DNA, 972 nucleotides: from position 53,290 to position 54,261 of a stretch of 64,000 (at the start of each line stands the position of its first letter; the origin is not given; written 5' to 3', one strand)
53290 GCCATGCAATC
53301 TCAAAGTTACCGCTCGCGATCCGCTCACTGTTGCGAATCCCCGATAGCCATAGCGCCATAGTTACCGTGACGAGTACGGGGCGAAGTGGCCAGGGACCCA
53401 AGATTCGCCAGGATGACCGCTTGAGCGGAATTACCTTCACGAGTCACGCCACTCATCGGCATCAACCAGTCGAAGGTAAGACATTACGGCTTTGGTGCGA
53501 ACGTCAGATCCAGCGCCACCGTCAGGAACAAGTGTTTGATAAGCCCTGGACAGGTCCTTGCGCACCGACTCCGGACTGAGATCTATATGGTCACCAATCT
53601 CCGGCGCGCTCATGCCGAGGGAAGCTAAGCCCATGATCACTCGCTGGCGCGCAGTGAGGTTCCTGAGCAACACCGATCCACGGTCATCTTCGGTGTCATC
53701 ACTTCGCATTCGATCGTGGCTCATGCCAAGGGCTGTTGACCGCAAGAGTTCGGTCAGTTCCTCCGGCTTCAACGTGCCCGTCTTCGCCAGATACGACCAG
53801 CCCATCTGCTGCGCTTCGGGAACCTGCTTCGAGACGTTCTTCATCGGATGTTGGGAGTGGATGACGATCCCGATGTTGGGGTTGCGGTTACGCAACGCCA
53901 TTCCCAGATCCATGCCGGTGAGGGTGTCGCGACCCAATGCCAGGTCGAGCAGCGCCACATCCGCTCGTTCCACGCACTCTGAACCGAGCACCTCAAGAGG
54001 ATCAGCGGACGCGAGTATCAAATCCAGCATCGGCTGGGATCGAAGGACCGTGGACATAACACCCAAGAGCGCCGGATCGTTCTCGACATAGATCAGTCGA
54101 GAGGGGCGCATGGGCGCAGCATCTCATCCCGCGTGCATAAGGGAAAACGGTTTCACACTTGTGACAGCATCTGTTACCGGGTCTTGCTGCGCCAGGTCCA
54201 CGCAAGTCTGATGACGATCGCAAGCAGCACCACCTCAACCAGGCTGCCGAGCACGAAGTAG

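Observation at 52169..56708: One 12-bp inverted repeat at an identical 41-nt offset upstream of three start codons: candidate leaderless regulon of the NarL-type two-component system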

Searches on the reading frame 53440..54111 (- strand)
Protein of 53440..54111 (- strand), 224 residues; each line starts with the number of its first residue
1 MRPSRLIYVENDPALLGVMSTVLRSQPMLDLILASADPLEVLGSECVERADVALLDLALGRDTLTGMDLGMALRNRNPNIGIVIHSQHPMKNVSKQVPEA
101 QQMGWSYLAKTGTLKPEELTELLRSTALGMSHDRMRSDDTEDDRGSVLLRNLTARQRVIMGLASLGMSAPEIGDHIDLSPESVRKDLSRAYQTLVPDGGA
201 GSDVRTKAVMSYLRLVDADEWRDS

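Call 6: search_protein_families(library=pfam, proteins=[window:53440-54111:-], max_evalue=0.01)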
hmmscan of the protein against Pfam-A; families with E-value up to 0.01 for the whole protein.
window:53440-54111:- (224 aa): 3 families
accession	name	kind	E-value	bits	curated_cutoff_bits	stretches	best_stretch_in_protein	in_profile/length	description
PF00072.30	Response_reg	-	2.2e-07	31.5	30.2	1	8-121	3-108/111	Response regulator receiver domain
PF08281.18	Sigma70_r4_2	-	4.7e-05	23.4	25.7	1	148-194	7-54/54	Sigma-70, region 4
PF00196.25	GerE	-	0.00084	19.4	23.5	1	151-192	2-43/57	Bacterial regulatory proteins, luxR family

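Call 9: find_homologous_proteins(query=window:53440-54111:-)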
Query window:53440-54111:- (224 aa): 597 proteins with E <= 0.001 among 1338 candidates; the best 120 are listed.
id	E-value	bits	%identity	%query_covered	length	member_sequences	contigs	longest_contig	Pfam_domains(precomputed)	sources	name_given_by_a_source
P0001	2.1e-139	480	100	100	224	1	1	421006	PF00072.31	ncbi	-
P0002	7.7e-131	452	93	100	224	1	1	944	PF00072.31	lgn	-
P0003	5.6e-129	446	92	100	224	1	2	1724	PF00072.31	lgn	-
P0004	5.7e-128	443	92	100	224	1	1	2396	PF08281.19,PF00072.31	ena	-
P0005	7.8e-128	442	91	100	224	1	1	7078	PF00072.31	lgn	-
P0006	2.2e-127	441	92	100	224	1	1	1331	PF08281.19,PF00072.31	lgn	-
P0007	2.6e-127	441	91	100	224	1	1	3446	PF08281.19,PF00072.31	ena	-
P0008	3.2e-127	440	91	100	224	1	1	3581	PF00072.31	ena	-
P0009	9.4e-127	439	91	100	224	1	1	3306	PF00072.31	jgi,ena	-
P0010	1.4e-126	438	91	100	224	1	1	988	PF00072.31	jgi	jgi:DNA-binding NarL/FixJ family response regulator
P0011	1.5e-126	438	89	100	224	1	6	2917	PF08281.19,PF00072.31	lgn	-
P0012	1.5e-125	435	89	100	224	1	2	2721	PF00072.31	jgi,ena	-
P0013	2.0e-125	434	91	100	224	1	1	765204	PF00072.31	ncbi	-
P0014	3.0e-125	434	90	100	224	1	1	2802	PF00072.31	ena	-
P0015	3.6e-125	434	90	100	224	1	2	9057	PF00072.31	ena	-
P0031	1.8e-120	418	88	100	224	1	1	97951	PF00072.31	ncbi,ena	-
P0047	2.1e-106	372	81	98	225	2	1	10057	PF00196.26,PF08281.19,PF00072.31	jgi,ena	-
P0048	2.1e-106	372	81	98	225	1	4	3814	PF00196.26,PF08281.19,PF00072.31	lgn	-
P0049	5.6e-105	368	80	98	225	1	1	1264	PF00196.26,PF08281.19,PF00072.31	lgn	-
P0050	1.5e-104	366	79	98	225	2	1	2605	PF00196.26,PF08281.19,PF00072.31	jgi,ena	-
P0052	2.9e-100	352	75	96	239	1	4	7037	PF00196.26,PF08281.19,PF00072.31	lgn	-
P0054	6.8e-93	328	71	96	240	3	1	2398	PF00196.26,PF08281.19,PF00072.31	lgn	-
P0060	1.6e-87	311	78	84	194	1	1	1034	PF00196.26,PF08281.19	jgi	-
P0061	2.9e-82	293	63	97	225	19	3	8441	PF00196.26,PF08281.19,PF00072.31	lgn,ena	-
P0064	1.1e-80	288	63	98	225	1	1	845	PF00196.26,PF08281.19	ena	-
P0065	3.8e-80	286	62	96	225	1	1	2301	PF00196.26,PF08281.19,PF00072.31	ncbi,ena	-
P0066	1.1e-77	278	62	100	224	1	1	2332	PF00196.26,PF08281.19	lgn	-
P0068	8.7e-77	276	61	96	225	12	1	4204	PF00196.26,PF08281.19,PF00072.31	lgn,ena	-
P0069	6.9e-73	263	62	89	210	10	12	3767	PF00196.26,PF08281.19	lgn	-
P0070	4.5e-66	241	54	99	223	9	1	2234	PF00196.26,PF08281.19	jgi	-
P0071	1.8e-65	239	54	99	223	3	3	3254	PF00196.26,PF08281.19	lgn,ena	-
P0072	1.8e-65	239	62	80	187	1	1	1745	PF00196.26,PF08281.19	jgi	jgi:DNA-binding NarL/FixJ family response regulator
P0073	3.4e-65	238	54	99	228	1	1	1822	PF00196.26,PF08281.19,PF00072.31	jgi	jgi:two-component system, NarL family, response regulator DesR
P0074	9.4e-65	236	53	99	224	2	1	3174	PF00196.26,PF08281.19,PF00072.31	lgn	-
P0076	8.1e-64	233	52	99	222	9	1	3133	PF00196.26,PF04545.23,PF08281.19,PF00072.31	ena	-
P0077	1.9e-63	232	52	100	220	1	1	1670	PF00196.26,PF08281.19,PF00072.31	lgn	-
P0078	1.9e-63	232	51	100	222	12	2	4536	PF00196.26,PF08281.19,PF00072.31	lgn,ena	-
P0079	2.3e-63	232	54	99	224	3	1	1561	PF00196.26,PF08281.19,PF00072.31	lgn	-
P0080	2.9e-63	231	53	100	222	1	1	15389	PF00196.26,PF08281.19,PF00072.31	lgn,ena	-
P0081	5.9e-63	230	52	100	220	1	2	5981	PF00196.26,PF08281.19,PF00072.31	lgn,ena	-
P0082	6.6e-63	230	49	100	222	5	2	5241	PF00196.26,PF08281.19,PF00072.31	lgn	-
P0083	7.4e-63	230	52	99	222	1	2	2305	PF00196.26,PF08281.19,PF00072.31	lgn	-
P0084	1.1e-62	229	52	99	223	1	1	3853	PF00196.26,PF08281.19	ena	-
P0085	1.7e-62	229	50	100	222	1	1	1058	PF00196.26,PF08281.19,PF00072.31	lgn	-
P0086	2.4e-62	228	51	99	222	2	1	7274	PF00196.26,PF08281.19,PF00072.31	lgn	-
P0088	6.7e-62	227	52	99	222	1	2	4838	PF00196.26,PF08281.19,PF00072.31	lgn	-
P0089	7.4e-62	227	49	100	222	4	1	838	PF00196.26,PF08281.19,PF00072.31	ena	-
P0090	8.9e-62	226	51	99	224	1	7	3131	PF00196.26,PF08281.19,PF00072.31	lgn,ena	-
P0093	1.2e-61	226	51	99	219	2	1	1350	PF00196.26,PF08281.19,PF00072.31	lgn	-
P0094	1.4e-61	226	52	99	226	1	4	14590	PF00196.26,PF08281.19,PF00072.31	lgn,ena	-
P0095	1.6e-61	226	51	99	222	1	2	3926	PF13384.13,PF00196.26,PF08281.19,PF00072.31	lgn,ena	-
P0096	2.3e-61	225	51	99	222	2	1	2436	PF00196.26,PF04545.23,PF08281.19,PF00072.31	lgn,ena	-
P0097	2.3e-61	225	51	99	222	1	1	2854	PF13384.13,PF00196.26,PF08281.19,PF00072.31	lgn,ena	-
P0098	2.4e-61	225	50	100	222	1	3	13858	PF00196.26,PF08281.19,PF00072.31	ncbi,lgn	ncbi:MAG: response regulator [Actinomycetes bacterium]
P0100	2.8e-61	225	51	98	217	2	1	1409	PF00196.26,PF08281.19,PF00072.31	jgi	jgi:DNA-binding NarL/FixJ family response regulator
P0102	3.4e-61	225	49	99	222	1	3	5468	PF00196.26,PF08281.19,PF00072.31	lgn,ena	-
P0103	4.1e-61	224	51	99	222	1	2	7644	PF13384.13,PF00196.26,PF08281.19,PF00072.31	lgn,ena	-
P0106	5.1e-61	224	51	99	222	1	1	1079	PF13384.13,PF00196.26,PF08281.19,PF00072.31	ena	-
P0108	6.0e-61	224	50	99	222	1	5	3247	PF13384.13,PF00196.26,PF04545.23,PF08281.19,PF00072.31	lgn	-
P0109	6.6e-61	224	50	99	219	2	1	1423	PF00196.26,PF08281.19,PF00072.31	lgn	-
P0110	7.0e-61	224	50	100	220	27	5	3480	PF00196.26,PF08281.19,PF00072.31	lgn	-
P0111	7.7e-61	223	50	99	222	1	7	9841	PF00196.26,PF04545.23,PF08281.19,PF00072.31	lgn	-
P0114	9.5e-61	223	52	99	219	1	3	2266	PF00196.26,PF08281.19,PF00072.31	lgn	-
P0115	9.5e-61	223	50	99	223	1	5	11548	PF00196.26,PF08281.19,PF00072.31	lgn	-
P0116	1.1e-60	223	51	99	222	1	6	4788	PF13384.13,PF00196.26,PF08281.19,PF00072.31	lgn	-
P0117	1.2e-60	223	50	99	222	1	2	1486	PF00196.26,PF04545.23,PF08281.19,PF00072.31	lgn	-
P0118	1.3e-60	223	50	100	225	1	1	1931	PF00196.26,PF08281.19,PF00072.31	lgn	-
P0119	1.3e-60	223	54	97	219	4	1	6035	PF00196.26,PF08281.19,PF00072.31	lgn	-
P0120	1.4e-60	223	49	99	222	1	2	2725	PF00196.26,PF08281.19,PF00072.31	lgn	-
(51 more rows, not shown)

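Call 11: find_related_loci(query=A2, collection=genome_contigs, flank=6000)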
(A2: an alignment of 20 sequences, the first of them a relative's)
Query A2 (224 aa) in genome_contigs; peptide patterns used: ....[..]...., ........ (x = any residue, [..] = any of these).
350 stretches matched a pattern; 113 encode a relative of the query (tblastn E <= 1e-3); the best 80 are kept; 80 distinct loci.
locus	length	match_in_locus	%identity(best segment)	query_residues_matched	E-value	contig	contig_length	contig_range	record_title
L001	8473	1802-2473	88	1-224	5e-131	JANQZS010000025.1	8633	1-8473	MAG: Candidatus Nanopelagicales bacterium isolate MAG_171 P22051_108_S30_metaspades_16059_8633_cov_6, whole genome shotg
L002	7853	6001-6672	87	1-224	2e-128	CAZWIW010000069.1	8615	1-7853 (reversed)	MAG TPA_asm: uncultured Rubrivirga sp. isolate binchicken_co13_190 genome assembly, contig: NODE_13504_length_8615_cov_1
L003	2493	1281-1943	70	1-220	2e-102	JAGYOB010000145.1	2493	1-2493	MAG: Candidatus Nanopelagicales bacterium isolate M55B157 k51_2481255_flag_0_multi_25.5139_len_2493, whole genome shotgu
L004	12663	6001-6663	69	1-220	2e-98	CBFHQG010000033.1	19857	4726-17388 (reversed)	MAG: Actinomycetes bacterium isolate AGTU_99_bin_50_strict genome assembly, contig: AGTU_99_bin_50_strict_c33, whole gen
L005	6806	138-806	69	1-220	2e-98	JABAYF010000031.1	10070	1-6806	MAG: Candidatus Nanopelagicales bacterium isolate HE327_NSB002 NODE_8208_length_10070_cov_37.220369, whole genome shotgu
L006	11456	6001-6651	71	1-216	3e-98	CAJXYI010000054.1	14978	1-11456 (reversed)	MAG TPA_asm: uncultured Actinomycetales bacterium isolate SRR4030058_bin.64_MetaBAT_v2.12.1_MAG genome assembly, contig:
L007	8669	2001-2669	68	1-220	2e-98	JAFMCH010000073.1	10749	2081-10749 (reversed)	MAG: Actinomycetota bacterium isolate CPBay_Spr15L08_64 NODE_3747_length_10749_cov_6.635777, whole genome shotgun sequen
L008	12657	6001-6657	65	1-218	3e-89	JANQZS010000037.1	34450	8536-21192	MAG: Candidatus Nanopelagicales bacterium isolate MAG_171 P22051_108_S30_metaspades_2270_34450_cov_15, whole genome shot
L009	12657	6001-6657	64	1-218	1e-88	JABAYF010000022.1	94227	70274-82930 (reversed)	MAG: Candidatus Nanopelagicales bacterium isolate HE327_NSB002 NODE_270_length_94227_cov_27.133288, whole genome shotgun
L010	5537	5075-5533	91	1-153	3e-88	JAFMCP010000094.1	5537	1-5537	MAG: Candidatus Nanopelagicales bacterium isolate CPBay_Spr15L08_96 NODE_9048_length_5537_cov_10.863189, whole genome sh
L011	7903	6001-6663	52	1-224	6e-72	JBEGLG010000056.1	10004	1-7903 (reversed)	MAG: Actinomycetota bacterium isolate NASQAN2015_227_B_bin.5 scaffold_182986, whole genome shotgun sequence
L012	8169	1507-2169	52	1-224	1e-71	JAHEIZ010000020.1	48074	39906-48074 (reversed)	MAG: Actinomycetes bacterium isolate Ww53 NODE_733_length_48074_cov_6.609513, whole genome shotgun sequence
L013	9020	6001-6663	52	1-224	1e-71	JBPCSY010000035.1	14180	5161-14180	MAG: Candidatus Nanopelagicales bacterium S1Ck117_1780422_flag_1_multi_4.9500_len_14180, whole genome shotgun sequence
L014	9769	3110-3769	50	1-223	3e-67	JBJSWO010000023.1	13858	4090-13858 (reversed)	MAG: Actinomycetes bacterium isolate samp_4436_metadecoder_306 samp_4436_162118, whole genome shotgun sequence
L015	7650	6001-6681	49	1-224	1e-65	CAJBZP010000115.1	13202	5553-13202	MAG: uncultured actinobacterium isolate Loc090519-6m_bin-0673 genome assembly, contig: bin-0673:115/152, whole genome sh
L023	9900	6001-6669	48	1-223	2e-62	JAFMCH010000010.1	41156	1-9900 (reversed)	MAG: Actinomycetota bacterium isolate CPBay_Spr15L08_64 NODE_440_length_41156_cov_6.435853, whole genome shotgun sequenc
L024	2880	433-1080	47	1-220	2e-62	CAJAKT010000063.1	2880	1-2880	uncultured bacterium isolate Loc090907-6m_bin-560 genome assembly, contig: bin-560:063/616, whole genome shotgun sequenc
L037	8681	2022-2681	46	1-223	4e-56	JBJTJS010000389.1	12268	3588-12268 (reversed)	MAG: bacterium isolate samp_4310_metabat2_15 samp_4310_1969275, whole genome shotgun sequence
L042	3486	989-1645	44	1-223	5e-54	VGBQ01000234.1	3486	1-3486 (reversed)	MAG: Actinomycetota bacterium isolate K_Offshore_40m_m2_150 K_Offshore_40m_m2_150_Ga0194133_10052567, whole genome shotg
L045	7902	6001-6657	43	1-223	3e-54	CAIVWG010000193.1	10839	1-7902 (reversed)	uncultured bacterium isolate LaPlata-a_bin-1899 genome assembly, contig: bin-1899:193/277, whole genome shotgun sequence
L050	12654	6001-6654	43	1-218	1e-52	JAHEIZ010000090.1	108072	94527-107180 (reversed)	MAG: Actinomycetes bacterium isolate Ww53 NODE_199_length_108072_cov_4.194051, whole genome shotgun sequence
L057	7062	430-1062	42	1-216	1e-51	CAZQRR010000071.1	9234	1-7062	MAG TPA_asm: uncultured Rubrivirga sp. isolate SRP319275_co3_147 genome assembly, contig: NODE_7604_length_9234_cov_6.97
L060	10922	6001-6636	44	1-216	3e-51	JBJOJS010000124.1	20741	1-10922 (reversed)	MAG: Actinomycetota bacterium isolate stroublescreek_2019_sw_WHONDRS-S19S_0089_B_bin.14 scaffold_50441, whole genome sho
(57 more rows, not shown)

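Call 19: search_protein_families(library=pfam, proteins=[L023:3739-5922:+, L023:7846-9681:+, L037:3809-6130:+, L050:7923-9824:-, L057:2198-5446:-, L060:7720-8658:-, L024:2238-2879:+, L042:2757-3485:+, L045:4042-5904:-], max_evalue=0.001)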
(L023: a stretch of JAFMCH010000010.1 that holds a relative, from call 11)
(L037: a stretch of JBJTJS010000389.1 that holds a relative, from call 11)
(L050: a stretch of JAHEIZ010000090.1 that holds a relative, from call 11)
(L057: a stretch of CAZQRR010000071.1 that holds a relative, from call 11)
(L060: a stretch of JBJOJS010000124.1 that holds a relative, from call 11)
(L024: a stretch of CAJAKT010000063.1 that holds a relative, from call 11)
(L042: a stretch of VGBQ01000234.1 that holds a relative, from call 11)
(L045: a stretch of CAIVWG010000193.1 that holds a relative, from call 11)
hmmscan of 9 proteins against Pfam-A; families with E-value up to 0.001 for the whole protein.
L023:3739-5922:+ (728 aa): 1 family
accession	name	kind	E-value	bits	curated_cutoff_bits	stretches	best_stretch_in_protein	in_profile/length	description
PF00041.27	fn3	-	6.4e-12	46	25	1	549-629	1-79/84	Fibronectin type III domain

L023:7846-9681:+ (612 aa): 5 families
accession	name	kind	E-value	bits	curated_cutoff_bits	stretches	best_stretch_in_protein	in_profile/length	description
PF25390.1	WD40_RLD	-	7.3e-62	210.2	150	2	40-356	50-360/363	RCC1-like domain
PF00415.24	RCC1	-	1.7e-55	185.8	21.7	6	149-196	2-50/50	Regulator of chromosome condensation (RCC1) repeat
PF13540.12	RCC1_2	-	8.6e-44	146.7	22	6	186-212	4-30/30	Regulator of chromosome condensation (RCC1) repeat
PF00041.27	fn3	-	2.7e-10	40.8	25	1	434-510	1-75/84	Fibronectin type III domain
PF25384.1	Alsin_RLD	-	6.4e-07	29.4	100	0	184-235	278-326/405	Alsin RCC1-like domain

L037:3809-6130:+ (774 aa): 2 families
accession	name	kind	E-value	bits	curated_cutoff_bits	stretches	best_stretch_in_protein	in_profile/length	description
PF00041.27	fn3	-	1.3e-25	89.9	25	2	605-685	2-82/84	Fibronectin type III domain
PF12768.13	Rax2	-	3.3e-09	37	28.8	1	79-218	34-172/254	Rax2 C-terminal beta propeller domain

L050:7923-9824:- (634 aa): 1 family
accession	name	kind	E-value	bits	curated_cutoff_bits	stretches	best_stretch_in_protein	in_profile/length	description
PF13088.12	BNR_2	-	5.1e-11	42.9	31.4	1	58-244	70-257/277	BNR repeat-like domain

L057:2198-5446:- (1083 aa): 3 families
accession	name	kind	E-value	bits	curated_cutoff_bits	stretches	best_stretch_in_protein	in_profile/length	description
PF12733.13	Cadherin-like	-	4.2e-24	85.2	24.2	2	275-346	17-86/89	Cadherin-like beta sandwich domain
PF00041.27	fn3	-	2.6e-11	44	25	1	891-973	3-82/84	Fibronectin type III domain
PF23197.1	IG_AIR9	-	0.00015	22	27.5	1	788-856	3-70/87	AIR9 A9 domain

L060:7720-8658:- (313 aa): 1 family
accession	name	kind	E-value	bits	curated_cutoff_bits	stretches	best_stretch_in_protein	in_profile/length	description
PF01391.23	Collagen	-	1.2e-14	54.2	27.2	2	84-142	1-59/60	Collagen triple helix repeat (20 copies)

L024:2238-2879:+ (214 aa): 1 family
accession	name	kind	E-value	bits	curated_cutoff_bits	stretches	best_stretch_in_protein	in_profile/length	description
PF01391.23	Collagen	-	4.1e-07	30.1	27.2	1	79-129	8-58/60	Collagen triple helix repeat (20 copies)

L042:2757-3485:+ (243 aa): 2 families
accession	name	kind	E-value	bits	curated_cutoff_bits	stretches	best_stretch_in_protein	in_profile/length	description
PF12768.13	Rax2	-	3.3e-10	40.2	28.8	1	52-227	31-215/254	Rax2 C-terminal beta propeller domain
PF17164.10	DUF5122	-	0.00081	20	27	0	155-166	2-13/36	Domain of unknown function (DUF5122) beta-propeller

L045:4042-5904:- (621 aa): 5 families
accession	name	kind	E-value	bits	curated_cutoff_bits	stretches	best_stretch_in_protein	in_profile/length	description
PF02129.25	Peptidase_S15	-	2.3e-52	178.7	23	1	7-260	1-261/262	X-Pro dipeptidyl-peptidase (S15 family)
PF08530.16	PepX_C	-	8.2e-14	52.5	22.5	1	326-479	24-194/217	X-Pro dipeptidyl-peptidase C-terminal non-catalytic domain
PF00561.26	Abhydrolase_1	-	5e-07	30.1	25.8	1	50-127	24-98/245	alpha/beta hydrolase fold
PF00326.27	Peptidase_S9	-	2.7e-06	27.5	22.6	1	49-128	10-94/213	Prolyl oligopeptidase family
PF12146.15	Hydrolase_4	-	4.5e-06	26.6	27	1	51-127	29-105/239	Serine aminopeptidase, S33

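Call 20: search_protein_families(library=ncbifam, proteins=[window:53440-54111:-], max_evalue=0.01)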
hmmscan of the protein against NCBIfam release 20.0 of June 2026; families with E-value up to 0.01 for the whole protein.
window:53440-54111:- (224 aa): 10 families
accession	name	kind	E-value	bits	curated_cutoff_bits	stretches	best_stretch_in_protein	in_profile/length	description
NF011896.0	PRK15369.1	equivalog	2.2e-05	24.2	242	1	5-104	5-102/211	two component system response regulator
NF052445.1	RespRegMctR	equivalog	2.5e-05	23.8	300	1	5-183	3-176/205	two-component system response regulator MctR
TIGR02937.1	sigma70-ECF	superfamily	4.8e-05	23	42.9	1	143-194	109-161/165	sigma-70 family RNA polymerase sigma factor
NF050132.1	TransRegAbsR2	equivalog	7.8e-05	21.6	850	1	147-194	526-573/582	LuxR family transcriptional regulator AbsR2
NF011695.0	PRK15115.1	equivalog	0.00014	20.7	763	1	2-111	5-108/445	two-component system response regulator GlrR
NF006089.0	PRK08241.1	subfamily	0.00053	19.2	240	1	149-196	154-202/343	RNA polymerase subunit sigma-70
NF058625.1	sigma_PG0214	equivalog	0.0015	18.3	130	1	147-194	109-157/170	GFO_1088 family ECF-type sigma factor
NF047785.1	respo_reg_MadR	equivalog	0.002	17.5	300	0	17-184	14-181/209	MadR family response regulator transcription factor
NF005785.0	PRK07598.1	equivalog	0.0027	16.6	554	1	106-194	307-398/415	RNA polymerase sigma factor SigC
TIGR02985.1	Sig70_bacteroi1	subfamily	0.0089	16.3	126.4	0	148-194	111-158/162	RNA polymerase sigma-70 factor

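Call 24: find_encoding_contigs(protein=P0013, flank=10000, max_places=2)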
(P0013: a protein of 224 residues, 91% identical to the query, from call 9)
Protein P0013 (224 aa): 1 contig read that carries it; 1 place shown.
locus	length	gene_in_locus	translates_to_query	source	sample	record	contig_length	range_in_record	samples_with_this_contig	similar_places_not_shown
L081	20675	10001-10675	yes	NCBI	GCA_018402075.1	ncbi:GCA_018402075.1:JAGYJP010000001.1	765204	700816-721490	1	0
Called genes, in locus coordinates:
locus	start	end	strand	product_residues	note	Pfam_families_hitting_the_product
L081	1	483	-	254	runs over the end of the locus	PF01040:UbiA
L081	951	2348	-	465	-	PF01565:FAD_binding_4, PF02913:FAD-oxidase_C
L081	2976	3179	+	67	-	-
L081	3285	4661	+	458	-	PF00291:PALP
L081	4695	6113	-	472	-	PF02233:PNTB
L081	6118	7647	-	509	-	PF05222:AlaDh_PNT_N, PF01262:AlaDh_PNT_C, PF12769:PNTB_4TM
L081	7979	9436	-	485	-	-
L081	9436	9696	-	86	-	-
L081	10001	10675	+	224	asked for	PF00072:Response_reg (weak)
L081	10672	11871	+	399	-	-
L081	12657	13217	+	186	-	-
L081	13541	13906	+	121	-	PF13683:rve_3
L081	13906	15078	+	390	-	PF06772:LtrA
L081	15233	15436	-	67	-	-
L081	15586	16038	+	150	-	-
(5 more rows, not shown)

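Call 25: find_encoding_contigs(protein=P0031, flank=10000, max_places=2)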
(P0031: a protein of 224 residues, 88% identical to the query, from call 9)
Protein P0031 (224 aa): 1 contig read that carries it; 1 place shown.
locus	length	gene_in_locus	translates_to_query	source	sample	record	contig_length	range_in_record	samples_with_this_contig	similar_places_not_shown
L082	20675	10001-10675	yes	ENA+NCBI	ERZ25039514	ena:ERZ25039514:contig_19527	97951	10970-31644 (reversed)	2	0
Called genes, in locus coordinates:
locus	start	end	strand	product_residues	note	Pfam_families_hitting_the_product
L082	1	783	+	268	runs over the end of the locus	PF02537:CRCB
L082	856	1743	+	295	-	PF01804:Penicil_amidase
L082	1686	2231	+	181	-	PF01804:Penicil_amidase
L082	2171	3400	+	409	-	PF01804:Penicil_amidase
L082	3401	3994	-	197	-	PF01812:5-FTHF_cyc-lig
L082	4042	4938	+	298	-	PF00483:NTP_transferase, PF12804:NTP_transf_3 (weak)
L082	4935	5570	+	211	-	PF13302:Acetyltransf_3, PF00583:Acetyltransf_1, PF13420:Acetyltransf_4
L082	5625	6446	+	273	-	PF28211:GlpR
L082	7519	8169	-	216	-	PF00440:TetR_N (weak), PF02909:TetR_C_1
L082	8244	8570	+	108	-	-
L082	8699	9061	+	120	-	-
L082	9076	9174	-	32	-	-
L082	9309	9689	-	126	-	-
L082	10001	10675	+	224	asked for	PF00072:Response_reg (weak)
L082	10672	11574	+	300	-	-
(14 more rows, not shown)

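Call 42: search_solved_structures(query=window:53440-54111:-, max_evalue=0.01)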
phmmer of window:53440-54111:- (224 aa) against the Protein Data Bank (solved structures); distinct sequences matched with E-value up to 0.01: 1.
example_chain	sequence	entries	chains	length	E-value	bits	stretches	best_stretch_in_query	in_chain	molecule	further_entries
3c3w_A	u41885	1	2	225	0.0031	20.5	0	20-192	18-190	TWO COMPONENT TRANSCRIPTIONAL REGULATORY PROTEIN DEVR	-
